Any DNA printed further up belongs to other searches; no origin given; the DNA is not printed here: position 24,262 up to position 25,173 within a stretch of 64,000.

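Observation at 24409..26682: Archaeal linalool dehydratase/isomerase-like enzyme coupled to an ECF S-component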

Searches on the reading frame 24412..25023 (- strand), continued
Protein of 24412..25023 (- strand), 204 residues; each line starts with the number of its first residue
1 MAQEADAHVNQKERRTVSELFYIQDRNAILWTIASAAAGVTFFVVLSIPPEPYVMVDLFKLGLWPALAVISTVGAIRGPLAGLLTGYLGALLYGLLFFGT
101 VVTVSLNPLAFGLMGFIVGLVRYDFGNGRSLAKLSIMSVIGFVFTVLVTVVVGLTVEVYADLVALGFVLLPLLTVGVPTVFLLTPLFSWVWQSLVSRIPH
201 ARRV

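Call 60: find_homologous_proteins(query=A2, max_evalue=0.001)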
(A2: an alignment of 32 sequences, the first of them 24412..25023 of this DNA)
Query A2 (32 sequences) (204 aa, profile of the alignment): 115 proteins with E <= 0.001 among 8000 candidates.
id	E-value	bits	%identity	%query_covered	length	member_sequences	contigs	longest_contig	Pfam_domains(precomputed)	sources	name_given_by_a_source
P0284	5.1e-88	312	58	99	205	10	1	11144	PF07155.18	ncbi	-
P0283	8.9e-88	311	59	99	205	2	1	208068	PF07155.18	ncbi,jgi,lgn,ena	ncbi:MAG: ECF transporter S component [Candidatus Thorarchaeota archaeon]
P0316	9.8e-86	305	50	97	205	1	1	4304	-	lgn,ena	-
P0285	1.2e-85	304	58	99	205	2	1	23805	PF07155.18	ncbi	-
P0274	3.5e-84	299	89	100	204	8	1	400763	PF07155.18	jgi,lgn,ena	-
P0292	3.8e-84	299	55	96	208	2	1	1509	PF07155.18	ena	-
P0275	4.9e-84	299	82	100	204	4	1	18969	-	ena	-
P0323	7.6e-84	298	48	98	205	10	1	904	-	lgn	-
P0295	1.1e-83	298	53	96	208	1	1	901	PF07155.18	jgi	-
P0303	1.4e-83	297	53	96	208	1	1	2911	-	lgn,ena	-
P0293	2.1e-83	297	54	95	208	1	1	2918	PF07155.18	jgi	jgi:energy-coupling factor transport system substrate-specific component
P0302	2.6e-83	297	53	96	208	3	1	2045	PF07155.18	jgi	-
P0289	2.9e-83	296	56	98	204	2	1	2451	-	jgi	jgi:hypothetical protein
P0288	3.6e-83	296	57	99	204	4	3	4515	-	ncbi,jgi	ncbi:MAG: hypothetical protein ACW974_08940 [Candidatus Thorarchaeota archaeon]|jgi:hypothetical pro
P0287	4.1e-83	296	54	98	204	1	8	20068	-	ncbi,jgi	ncbi:MAG: hypothetical protein ACW960_03900 [Candidatus Thorarchaeota archaeon]|jgi:uncharacterized 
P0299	5.3e-83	296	54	94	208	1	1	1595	PF07155.18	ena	-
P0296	6.3e-83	295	53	96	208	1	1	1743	PF07155.18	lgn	-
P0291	6.6e-83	295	53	99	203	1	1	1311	PF07155.18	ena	-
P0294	9.8e-83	295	54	95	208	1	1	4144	PF07155.18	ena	-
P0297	1.2e-82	294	54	94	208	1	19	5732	PF07155.18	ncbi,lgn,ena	-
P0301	1.2e-82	294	53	96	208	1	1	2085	PF07155.18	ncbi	-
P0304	1.9e-82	294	53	94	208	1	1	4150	PF07155.18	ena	-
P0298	2.1e-82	294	54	95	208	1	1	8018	PF07155.18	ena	-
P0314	4.9e-82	292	51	98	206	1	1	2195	PF07155.18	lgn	-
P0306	1.2e-81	291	53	97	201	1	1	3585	PF07155.18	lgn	-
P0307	1.3e-80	288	54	94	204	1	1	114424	PF07155.18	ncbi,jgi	ncbi:MAG: ECF transporter S component [Candidatus Thorarchaeota archaeon]|jgi:uncharacterized membra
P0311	3.0e-80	287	53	99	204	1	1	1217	PF07155.18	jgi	jgi:energy-coupling factor transport system substrate-specific component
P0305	1.6e-79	284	54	95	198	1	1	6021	PF07155.18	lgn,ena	-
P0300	2.2e-79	284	54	95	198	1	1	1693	PF07155.18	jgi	jgi:energy-coupling factor transport system substrate-specific component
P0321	3.3e-79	283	50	97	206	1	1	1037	PF07155.18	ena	-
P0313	7.5e-79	282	54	94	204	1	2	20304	PF07155.18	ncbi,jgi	ncbi:MAG: hypothetical protein ACW99U_16150 [Candidatus Thorarchaeota archaeon]|jgi:uncharacterized 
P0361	4.0e-78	280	53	95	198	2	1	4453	PF07155.18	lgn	-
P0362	7.8e-78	279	52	95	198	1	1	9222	PF07155.18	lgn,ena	-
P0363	1.1e-77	278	52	95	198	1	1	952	PF07155.18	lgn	-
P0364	1.4e-77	278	53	95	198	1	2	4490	PF07155.18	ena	-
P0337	2.0e-77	277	43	97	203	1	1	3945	PF07155.18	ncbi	ncbi:MAG: ECF transporter S component [Candidatus Hodarchaeota archaeon]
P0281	4.4e-77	276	62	97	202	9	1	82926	PF07155.18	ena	-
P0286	1.0e-76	275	64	85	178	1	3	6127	PF07155.18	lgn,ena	-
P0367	4.2e-76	273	49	98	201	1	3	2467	PF07155.18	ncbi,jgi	ncbi:MAG: hypothetical protein ACW96M_08115 [Candidatus Thorarchaeota archaeon]|jgi:hypothetical pro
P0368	2.2e-75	271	49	98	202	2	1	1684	PF07155.18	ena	-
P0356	2.7e-75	270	40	100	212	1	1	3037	PF07155.18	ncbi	-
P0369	3.5e-75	270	40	100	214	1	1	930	PF07155.18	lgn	-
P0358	5.6e-75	269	41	95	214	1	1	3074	PF07155.18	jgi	-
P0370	6.4e-75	269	42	100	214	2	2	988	PF07155.18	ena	-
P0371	7.3e-75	269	41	95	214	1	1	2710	PF07155.18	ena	-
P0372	9.9e-75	269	40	95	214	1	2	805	PF07155.18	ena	-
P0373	1.0e-74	269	41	95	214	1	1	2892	PF07155.18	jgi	-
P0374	1.1e-74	268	39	100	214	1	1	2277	PF07155.18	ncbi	ncbi:MAG: ECF transporter S component [Candidatus Neomarinimicrobiota bacterium]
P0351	1.2e-74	268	44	98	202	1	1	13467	PF07155.18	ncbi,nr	ncbi:MAG: hypothetical protein E4H14_01595 [Candidatus Thorarchaeota archaeon]|nr:MAG: hypothetical 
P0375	1.3e-74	268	41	95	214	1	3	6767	PF07155.18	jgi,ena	jgi:uncharacterized membrane protein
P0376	2.1e-74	268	41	95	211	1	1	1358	PF07155.18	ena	-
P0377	2.1e-74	268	42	95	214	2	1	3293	PF07155.18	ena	-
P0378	2.2e-74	267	41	95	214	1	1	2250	PF07155.18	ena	-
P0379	2.6e-74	267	41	95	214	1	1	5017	PF07155.18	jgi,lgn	jgi:uncharacterized membrane protein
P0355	3.7e-74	267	42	97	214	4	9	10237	PF07155.18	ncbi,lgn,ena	-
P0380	4.8e-74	266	40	95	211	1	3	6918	PF07155.18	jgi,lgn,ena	-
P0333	7.1e-74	266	49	97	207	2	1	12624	PF07155.18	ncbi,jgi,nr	ncbi:MAG: ECF transporter S component [Candidatus Thorarchaeota archaeon]|nr:ECF transporter S compo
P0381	1.1e-73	265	42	93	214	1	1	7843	PF07155.18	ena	-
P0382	1.1e-73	265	40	95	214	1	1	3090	PF07155.18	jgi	jgi:uncharacterized membrane protein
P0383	1.4e-73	265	41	93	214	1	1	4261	PF07155.18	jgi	-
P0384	1.8e-73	264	41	93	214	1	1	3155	PF07155.18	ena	-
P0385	1.8e-73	264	41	93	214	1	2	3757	PF07155.18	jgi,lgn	jgi:uncharacterized membrane protein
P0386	4.0e-73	263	42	93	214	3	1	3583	PF07155.18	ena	-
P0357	6.2e-73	263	46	85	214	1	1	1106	PF07155.18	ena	-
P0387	9.3e-73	262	41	95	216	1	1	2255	PF07155.18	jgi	-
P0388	1.2e-72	262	50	96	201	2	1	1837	PF07155.18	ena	-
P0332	1.3e-72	262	56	87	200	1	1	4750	PF07155.18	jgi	jgi:uncharacterized membrane protein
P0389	1.8e-72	261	41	95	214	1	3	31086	PF07155.18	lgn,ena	-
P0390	1.9e-72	261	40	94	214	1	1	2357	PF07155.18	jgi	-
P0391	6.3e-72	259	44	98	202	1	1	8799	PF07155.18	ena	-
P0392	6.3e-72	259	44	97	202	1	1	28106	PF07155.18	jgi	-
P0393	9.6e-72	259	43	100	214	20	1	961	PF07155.18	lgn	-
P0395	1.8e-71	258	55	89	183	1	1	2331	PF07155.18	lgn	-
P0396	5.6e-71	256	53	89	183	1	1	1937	PF07155.18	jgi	jgi:uncharacterized membrane protein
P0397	1.5e-70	255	51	94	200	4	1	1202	PF07155.18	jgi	jgi:uncharacterized membrane protein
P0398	2.9e-70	254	42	94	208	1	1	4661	PF07155.18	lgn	-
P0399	3.9e-70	254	42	100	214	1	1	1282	PF07155.18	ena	-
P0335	8.4e-70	252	45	94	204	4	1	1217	PF07155.18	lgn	-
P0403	9.2e-69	249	44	94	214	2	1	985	PF07155.18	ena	-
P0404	1.9e-68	248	40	94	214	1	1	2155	PF07155.18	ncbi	-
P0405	2.3e-68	248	49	98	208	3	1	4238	PF07155.18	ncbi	-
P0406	3.1e-68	247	40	95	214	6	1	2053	PF07155.18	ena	-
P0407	1.4e-67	245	39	94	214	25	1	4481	PF07155.18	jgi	-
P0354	3.2e-67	244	49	85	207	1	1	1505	PF07155.18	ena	-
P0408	1.6e-64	235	40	89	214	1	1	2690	PF07155.18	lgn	-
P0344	2.0e-60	222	54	79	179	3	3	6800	PF07155.18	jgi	jgi:hypothetical protein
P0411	6.1e-56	207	46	73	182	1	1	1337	PF07155.18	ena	-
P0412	2.7e-45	172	32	82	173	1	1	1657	PF07155.18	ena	-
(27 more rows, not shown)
